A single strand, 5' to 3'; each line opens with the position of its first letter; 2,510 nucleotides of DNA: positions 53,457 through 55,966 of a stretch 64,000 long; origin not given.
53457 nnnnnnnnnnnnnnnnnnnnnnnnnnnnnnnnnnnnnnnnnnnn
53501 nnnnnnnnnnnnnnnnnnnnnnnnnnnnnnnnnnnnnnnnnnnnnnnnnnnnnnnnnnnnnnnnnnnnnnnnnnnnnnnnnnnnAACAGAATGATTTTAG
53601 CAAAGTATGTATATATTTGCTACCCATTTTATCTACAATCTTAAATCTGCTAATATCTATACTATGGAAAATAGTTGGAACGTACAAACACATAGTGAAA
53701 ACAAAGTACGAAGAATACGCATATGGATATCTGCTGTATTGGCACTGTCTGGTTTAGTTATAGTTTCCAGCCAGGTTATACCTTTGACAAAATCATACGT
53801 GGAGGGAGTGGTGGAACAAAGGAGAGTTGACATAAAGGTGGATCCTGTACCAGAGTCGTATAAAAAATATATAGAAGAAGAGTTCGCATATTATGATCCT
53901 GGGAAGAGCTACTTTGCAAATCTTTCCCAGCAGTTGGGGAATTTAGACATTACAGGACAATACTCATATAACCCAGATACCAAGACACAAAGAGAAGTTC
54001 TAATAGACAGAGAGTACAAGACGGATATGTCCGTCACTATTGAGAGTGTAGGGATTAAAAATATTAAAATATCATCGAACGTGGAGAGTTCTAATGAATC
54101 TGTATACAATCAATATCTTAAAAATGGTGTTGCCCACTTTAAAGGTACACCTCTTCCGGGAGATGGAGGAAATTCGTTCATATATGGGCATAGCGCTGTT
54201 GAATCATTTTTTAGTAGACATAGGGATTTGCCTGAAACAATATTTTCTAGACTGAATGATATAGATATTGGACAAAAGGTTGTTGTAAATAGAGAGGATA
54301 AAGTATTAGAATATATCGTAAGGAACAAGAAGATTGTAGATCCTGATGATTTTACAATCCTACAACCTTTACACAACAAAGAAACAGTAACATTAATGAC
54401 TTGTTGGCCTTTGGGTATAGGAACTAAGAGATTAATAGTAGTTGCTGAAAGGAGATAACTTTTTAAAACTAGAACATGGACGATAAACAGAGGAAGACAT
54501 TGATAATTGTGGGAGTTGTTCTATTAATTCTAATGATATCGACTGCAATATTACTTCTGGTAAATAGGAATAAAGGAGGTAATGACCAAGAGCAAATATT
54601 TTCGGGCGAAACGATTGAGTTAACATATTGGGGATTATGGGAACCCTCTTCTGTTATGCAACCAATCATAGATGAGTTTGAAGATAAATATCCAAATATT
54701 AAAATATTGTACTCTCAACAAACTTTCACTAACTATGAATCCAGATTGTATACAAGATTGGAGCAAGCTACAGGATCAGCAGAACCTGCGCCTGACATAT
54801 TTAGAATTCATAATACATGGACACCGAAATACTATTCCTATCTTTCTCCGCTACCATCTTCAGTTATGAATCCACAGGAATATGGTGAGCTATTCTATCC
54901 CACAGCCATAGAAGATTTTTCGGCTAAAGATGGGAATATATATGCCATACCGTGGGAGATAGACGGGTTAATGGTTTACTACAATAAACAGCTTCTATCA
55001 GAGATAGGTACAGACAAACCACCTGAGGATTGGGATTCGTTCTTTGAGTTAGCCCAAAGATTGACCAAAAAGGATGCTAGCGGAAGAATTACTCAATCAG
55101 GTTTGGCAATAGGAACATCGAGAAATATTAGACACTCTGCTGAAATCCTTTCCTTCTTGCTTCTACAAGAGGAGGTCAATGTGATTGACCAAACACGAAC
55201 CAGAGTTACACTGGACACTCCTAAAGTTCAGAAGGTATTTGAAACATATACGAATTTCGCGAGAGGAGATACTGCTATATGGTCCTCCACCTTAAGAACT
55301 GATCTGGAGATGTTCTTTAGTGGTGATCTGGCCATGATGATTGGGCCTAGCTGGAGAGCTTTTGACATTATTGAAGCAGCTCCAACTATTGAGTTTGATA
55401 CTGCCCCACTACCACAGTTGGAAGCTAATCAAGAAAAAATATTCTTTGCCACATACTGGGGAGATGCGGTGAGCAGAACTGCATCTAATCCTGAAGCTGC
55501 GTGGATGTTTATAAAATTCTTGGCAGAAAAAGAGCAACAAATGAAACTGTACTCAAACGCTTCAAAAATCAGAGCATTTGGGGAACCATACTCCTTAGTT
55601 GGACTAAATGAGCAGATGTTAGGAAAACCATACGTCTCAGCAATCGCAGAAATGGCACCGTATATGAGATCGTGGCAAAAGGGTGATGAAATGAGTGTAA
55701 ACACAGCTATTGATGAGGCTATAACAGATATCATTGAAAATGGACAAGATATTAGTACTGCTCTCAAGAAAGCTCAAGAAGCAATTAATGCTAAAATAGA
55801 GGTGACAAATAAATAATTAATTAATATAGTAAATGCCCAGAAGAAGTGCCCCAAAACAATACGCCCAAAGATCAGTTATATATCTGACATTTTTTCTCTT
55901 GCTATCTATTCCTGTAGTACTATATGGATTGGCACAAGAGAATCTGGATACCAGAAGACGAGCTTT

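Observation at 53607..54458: Sortase with no canonical LPXTG substrate in the window; candidate non-canonical sorting signal on the 618-aa Fn3 protein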

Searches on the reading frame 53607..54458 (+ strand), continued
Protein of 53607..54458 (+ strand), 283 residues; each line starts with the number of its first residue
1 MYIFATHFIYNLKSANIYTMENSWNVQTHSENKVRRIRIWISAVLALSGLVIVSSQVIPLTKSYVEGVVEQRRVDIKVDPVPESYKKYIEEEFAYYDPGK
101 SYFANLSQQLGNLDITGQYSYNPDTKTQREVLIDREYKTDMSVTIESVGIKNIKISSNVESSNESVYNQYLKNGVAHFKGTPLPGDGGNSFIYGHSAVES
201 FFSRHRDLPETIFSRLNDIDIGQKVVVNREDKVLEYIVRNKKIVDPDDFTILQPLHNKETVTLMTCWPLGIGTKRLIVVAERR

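Call 25: predict_structure(alignment_id=A1)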
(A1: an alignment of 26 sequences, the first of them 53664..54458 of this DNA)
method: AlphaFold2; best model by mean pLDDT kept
length: 264 residues; sequences in the alignment: 26
mean_pLDDT: 64.6   pTM: 0.60
mean pLDDT of the five models: 64.6, 63.4, 61.5, 60.0, 48.1
residues with pLDDT >= 90: 10; 70-90: 109; 50-70: 69; < 50: 76
segments of 3 or more residues with pLDDT < 50: 1-10, 40-76, 141-145, 177-192, 248-253
pLDDT, mean of each block of 10 residues (from residue 1): 38 71 79 61 45 36 38 47 65 64 76 78 87 75 48 61 79 58 43 66 90 89 75 70 68 66 87
secondary structure, 60 per line:
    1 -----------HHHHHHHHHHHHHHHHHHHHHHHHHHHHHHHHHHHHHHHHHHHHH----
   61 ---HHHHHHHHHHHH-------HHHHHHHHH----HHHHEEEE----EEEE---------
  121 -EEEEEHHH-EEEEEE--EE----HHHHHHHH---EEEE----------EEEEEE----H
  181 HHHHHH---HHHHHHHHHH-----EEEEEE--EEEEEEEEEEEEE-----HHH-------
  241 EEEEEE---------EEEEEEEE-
elements in order: H12-56 H64-75 H83-91 H96-99 E100-103 E108-111 E122-126 E131-136 H145-152 E156-159 E170-175 H180-186 H190-199 E205-210 E213-225 E241-246 E256-263

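Call 32: fold_search(model_id=the predicted structure, library=pdb)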
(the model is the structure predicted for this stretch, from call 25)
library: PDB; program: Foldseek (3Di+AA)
matches with E <= 10: 347; with E <= 0.001: 139
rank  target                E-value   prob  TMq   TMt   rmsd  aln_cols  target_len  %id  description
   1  6ixz_A                7.5e-12  1.00  0.41  0.55  14.8       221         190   24  X-ray structure of sortase C from Clostridium perfringens SM101 (released 2019-08-14)
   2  2xwg_B                2.8e-11  1.00  0.44  0.61  12.9       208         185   24  Crystal structure of sortase C-1 from Actinomyces oris (formerly Actinomyces naeslundii) (released 2011-02-23)
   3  7d6t_B                2.8e-11  1.00  0.40  0.55  15.1       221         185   24  X-ray structure of Clostridium perfringens sortase C with the C-terminal cell wall sorting motif. (released 2021-06-02)
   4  6ixz_B                3.3e-11  1.00  0.40  0.57  14.7       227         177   23  X-ray structure of sortase C from Clostridium perfringens SM101 (released 2019-08-14)
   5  6bwe_B                4.0e-11  1.00  0.42  0.59  10.9       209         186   22  Sortase A from Corynebacterium diphtheriae, lid mutant (released 2017-12-27)
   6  7cg9                  4.2e-11  1.00  0.43  0.58  12.2       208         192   19  Crystal structure of pilin-specific sortase SrtC1 from Lactobacillus rhamnosus GG (released 2022-03-02)
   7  6bwe_A                4.8e-11  1.00  0.43  0.58  12.3       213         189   22  Sortase A from Corynebacterium diphtheriae, lid mutant (released 2017-12-27)
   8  8t28                  4.8e-11  1.00  0.43  0.59  11.0       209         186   22  The crystal structure of SrtC2 sortase from Actinomyces oris (released 2024-04-17)
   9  2xwg_D                5.4e-11  1.00  0.44  0.62  12.9       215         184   24  Crystal structure of sortase C-1 from Actinomyces oris (formerly Actinomyces naeslundii) (released 2011-02-23)
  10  5k9a                  6.0e-11  1.00  0.43  0.52  16.0       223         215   22  Sortase A from Corynebacterium diphtheriae (released 2016-06-15)
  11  2xwg_C                6.4e-11  1.00  0.43  0.62   2.8       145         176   27  Crystal structure of sortase C-1 from Actinomyces oris (formerly Actinomyces naeslundii) (released 2011-02-23)
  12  3tbe_F                8.6e-11  1.00  0.44  0.60  12.0       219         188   20  The crystal structure of the complex of Streptococcus agalactiae sortase C1 and MTSET (released 2011-10-26)
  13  2xwg_A                1.0e-10  1.00  0.43  0.61  13.1       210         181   24  Crystal structure of sortase C-1 from Actinomyces oris (formerly Actinomyces naeslundii) (released 2011-02-23)
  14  2w1k_A                1.0e-10  1.00  0.41  0.51  12.8       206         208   23  Crystal Structure of Sortase C-3 (SRTC-3) from Streptococcus pneumoniae (released 2008-12-23)
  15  4g1h                  1.5e-10  1.00  0.43  0.62  11.4       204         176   25  Group B Streptococcus Pilus Island 1 Sortase C2 (released 2012-12-05)
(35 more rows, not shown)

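Call 58: search_solved_structures(query=A1, max_evalue=0.001, show_alignments=4)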
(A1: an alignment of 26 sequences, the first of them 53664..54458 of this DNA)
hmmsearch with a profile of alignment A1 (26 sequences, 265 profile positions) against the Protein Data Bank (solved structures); distinct sequences matched with E-value up to 0.001: 37.
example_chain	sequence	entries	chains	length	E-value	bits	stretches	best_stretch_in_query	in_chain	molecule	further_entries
8t28_A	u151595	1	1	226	1.8e-15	60.3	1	150-263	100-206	Class C sortase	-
6ixz_A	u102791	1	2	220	2.5e-12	50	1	150-264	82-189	Sortase family protein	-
7d6p_A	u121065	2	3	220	2.5e-12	50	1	150-264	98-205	Sortase family protein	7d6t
4d7w_A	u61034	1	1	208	3.9e-12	49.3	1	148-262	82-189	SORTASE FAMILY PROTEIN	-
4g1h_A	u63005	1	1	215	4.3e-12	49.2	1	149-263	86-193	Sortase family protein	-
2w1k_A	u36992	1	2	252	6.5e-12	48.6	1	150-263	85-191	PUTATIVE SORTASE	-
6bwe_A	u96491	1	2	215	2e-11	47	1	151-263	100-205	Putative fimbrial associated sortase-like protein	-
5k9a_A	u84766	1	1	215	2e-11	47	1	151-263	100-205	Putative fimbrial associated sortase-like protein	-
2w1j_A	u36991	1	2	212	4.1e-11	46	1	149-262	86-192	PUTATIVE SORTASE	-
3o0p_A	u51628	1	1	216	4.7e-11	45.8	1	149-262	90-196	Sortase family protein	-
4g1j_A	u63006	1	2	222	5.2e-11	45.6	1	149-263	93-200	Sortase family protein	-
3rbi_A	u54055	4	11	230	5.8e-11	45.5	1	149-263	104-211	Sortase family protein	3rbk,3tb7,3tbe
2wts_A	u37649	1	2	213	2.6e-10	43.4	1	149-262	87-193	PUTATIVE SORTASE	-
2xwg_A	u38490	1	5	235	3.5e-10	42.9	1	149-263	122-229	SORTASE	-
24rr_A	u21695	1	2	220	2e-09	40.5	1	160-262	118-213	Ebp pilus assembly class C sortase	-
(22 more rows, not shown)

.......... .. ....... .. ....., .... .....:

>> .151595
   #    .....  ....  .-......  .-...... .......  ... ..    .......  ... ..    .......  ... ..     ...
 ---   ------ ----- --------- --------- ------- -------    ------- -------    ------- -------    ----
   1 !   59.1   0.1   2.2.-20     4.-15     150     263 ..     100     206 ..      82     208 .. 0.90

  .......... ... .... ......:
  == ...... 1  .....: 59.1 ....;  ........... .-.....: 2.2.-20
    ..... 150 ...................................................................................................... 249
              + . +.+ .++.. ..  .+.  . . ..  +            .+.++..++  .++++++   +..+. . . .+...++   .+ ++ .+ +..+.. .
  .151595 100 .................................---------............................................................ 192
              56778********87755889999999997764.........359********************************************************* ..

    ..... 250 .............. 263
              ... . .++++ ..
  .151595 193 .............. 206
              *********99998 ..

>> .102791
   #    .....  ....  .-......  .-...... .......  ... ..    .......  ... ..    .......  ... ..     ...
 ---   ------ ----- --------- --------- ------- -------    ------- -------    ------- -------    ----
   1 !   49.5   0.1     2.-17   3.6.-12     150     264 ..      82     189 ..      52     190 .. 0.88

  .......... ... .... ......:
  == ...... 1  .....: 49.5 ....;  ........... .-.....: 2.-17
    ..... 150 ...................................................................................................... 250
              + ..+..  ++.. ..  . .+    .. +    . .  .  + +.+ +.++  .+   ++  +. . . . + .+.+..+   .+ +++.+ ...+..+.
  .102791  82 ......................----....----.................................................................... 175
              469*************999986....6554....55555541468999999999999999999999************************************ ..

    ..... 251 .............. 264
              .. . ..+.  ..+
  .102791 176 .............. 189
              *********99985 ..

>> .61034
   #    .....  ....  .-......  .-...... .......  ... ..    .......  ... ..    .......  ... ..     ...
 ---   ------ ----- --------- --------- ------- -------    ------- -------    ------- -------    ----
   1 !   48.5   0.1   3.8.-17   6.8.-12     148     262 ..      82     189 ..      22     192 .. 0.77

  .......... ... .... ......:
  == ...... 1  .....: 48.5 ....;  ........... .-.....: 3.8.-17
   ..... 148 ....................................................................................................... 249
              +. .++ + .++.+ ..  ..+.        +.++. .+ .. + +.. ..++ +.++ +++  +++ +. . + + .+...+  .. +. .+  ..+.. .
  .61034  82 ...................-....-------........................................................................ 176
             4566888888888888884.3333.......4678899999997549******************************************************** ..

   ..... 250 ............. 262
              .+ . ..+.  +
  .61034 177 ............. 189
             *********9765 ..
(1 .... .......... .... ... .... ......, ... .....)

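Call 61: find_encoding_contigs(protein=P0056, flank=10000, max_places=3)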
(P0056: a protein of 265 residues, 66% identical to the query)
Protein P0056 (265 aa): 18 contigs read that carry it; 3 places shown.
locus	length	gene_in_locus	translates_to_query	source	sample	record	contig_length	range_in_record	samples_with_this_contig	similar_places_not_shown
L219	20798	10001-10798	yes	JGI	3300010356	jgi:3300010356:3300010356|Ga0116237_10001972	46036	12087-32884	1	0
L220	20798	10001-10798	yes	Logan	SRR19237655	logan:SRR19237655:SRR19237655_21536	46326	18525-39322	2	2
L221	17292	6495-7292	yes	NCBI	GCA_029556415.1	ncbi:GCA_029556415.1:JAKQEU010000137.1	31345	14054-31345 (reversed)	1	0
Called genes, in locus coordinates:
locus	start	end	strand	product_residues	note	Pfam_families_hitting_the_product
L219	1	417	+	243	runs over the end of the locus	PF04452:Methyltrans_RNA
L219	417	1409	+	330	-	PF17125:Methyltr_RsmF_N, PF01189:Methyltr_RsmB-F, PF13847:Methyltransf_31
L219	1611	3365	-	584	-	-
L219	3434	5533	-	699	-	PF01138:RNase_PH, PF00013:KH_1, PF00575:S1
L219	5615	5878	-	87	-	PF00312:Ribosomal_S15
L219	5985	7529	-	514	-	PF00009:GTP_EFTU, PF00071:Ras (faint), PF01926:MMR_HSR1, PF11987:IF-2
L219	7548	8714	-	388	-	PF08529:NusA_N, PF13184:KH_NusA_1st, PF26594:KH_NusA_2nd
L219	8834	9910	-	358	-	PF00226:DnaJ, PF01556:DnaJ_C, PF00684:DnaJ_CXXCXGXG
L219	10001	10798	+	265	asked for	PF04203:Sortase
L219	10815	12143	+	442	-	PF01547:SBP_bac_1, PF13416:SBP_bac_8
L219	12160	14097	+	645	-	PF17957:Big_7 (weak)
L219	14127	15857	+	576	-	PF01411:tRNA-synt_2c, PF07973:tRNA_SAD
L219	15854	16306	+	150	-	PF03652:RuvX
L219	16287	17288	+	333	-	PF02618:YceG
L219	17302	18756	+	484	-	PF03816:LytR_cpsA_psr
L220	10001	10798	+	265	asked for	PF04203:Sortase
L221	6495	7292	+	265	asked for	PF04203:Sortase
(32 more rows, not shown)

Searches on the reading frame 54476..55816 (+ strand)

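Call 9: search_protein_families(library=pfam, proteins=[window:54476-55816:+], max_evalue=0.001)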
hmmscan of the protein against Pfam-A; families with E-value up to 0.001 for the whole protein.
window:54476-55816:+ (446 aa): 2 families
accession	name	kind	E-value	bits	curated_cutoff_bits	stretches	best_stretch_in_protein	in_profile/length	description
PF13416.11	SBP_bac_8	-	1.1e-29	104.5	27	1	64-360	2-254/279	Bacterial extracellular solute-binding protein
PF01547.30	SBP_bac_1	-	1.1e-28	101.6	26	1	59-356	9-307/307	Bacterial extracellular solute-binding protein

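Call 30: search_protein_families(library=ncbifam, proteins=[window:54476-55816:+], max_evalue=0.001)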
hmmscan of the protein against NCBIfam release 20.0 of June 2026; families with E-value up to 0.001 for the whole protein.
window:54476-55816:+ (446 aa): 4 families
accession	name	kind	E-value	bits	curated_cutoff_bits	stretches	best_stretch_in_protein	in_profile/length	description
NF053763.1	ABCarbgalBndGanS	equivalog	8e-15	54.5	700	2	280-445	259-419/420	galactooligosaccharide ABC transporter substrate-binding protein GanS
NF007011.0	PRK09474.1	equivalog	4e-09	35.8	291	1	279-437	242-394/396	maltose/maltodextrin ABC transporter substrate-binding protein MalE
TIGR03850.1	bind_CPR_0540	equivalog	2.7e-06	26.2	299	1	151-201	147-196/437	carbohydrate ABC transporter substrate-binding protein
NF008211.0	PRK10974.1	equivalog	0.00012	20.8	411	1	139-314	121-294/439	sn-glycerol-3-phosphate ABC transporter substrate-binding protein UgpB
